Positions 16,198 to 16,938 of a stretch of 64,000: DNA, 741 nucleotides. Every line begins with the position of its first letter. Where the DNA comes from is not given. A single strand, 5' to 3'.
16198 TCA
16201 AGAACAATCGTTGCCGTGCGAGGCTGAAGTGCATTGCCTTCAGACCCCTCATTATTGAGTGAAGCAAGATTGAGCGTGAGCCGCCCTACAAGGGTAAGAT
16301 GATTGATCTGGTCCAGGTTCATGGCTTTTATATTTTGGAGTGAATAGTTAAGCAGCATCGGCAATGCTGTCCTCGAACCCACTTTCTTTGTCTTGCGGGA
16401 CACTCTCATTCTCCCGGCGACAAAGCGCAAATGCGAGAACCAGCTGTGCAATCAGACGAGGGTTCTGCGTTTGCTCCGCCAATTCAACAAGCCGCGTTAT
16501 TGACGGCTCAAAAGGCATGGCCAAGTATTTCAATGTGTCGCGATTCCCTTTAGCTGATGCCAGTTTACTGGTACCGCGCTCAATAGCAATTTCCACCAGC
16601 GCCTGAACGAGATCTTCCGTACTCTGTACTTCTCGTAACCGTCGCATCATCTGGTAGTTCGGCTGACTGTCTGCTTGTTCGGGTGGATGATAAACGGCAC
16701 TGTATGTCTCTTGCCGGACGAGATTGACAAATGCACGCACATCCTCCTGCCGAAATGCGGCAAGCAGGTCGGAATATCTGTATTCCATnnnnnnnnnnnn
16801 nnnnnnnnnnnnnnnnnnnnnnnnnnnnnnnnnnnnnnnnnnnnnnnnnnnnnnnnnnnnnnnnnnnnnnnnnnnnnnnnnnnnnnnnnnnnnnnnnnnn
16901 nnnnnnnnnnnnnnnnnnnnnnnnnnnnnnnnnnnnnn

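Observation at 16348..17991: Unassignable Cas8-like large subunit with a possible internally translated Cas11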

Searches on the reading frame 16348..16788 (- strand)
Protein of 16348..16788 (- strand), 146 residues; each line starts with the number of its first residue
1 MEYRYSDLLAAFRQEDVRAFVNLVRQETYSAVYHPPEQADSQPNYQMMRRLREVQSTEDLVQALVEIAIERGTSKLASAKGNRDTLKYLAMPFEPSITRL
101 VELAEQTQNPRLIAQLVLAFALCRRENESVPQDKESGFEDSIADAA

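Call 44: predict_structure(protein=window:16348-16788:-)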
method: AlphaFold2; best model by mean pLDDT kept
length: 146 residues; sequences in the alignment: 1
mean_pLDDT: 62.6   pTM: 0.56
mean pLDDT of the five models: 62.6, 56.4, 47.3, 43.9, 42.8
residues with pLDDT >= 90: 0; 70-90: 45; 50-70: 65; < 50: 36
segments of 3 or more residues with pLDDT < 50: 75-82, 91-95, 129-146
pLDDT, mean of each block of 10 residues (from residue 1): 57 69 79 71 76 83 72 52 51 53 64 65 57 41 41
secondary structure, 60 per line:
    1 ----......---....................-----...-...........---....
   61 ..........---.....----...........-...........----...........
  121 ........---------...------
elements in order: H5-10 H14-33 H43-53 H57-70 H74-78 H83-93 H95-105 H110-128

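Call 73: search_protein_families(library=padloc, proteins=[window:16351-16788:-], max_evalue=10)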
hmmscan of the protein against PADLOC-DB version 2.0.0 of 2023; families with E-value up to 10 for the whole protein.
seq(146 aa): 0 families
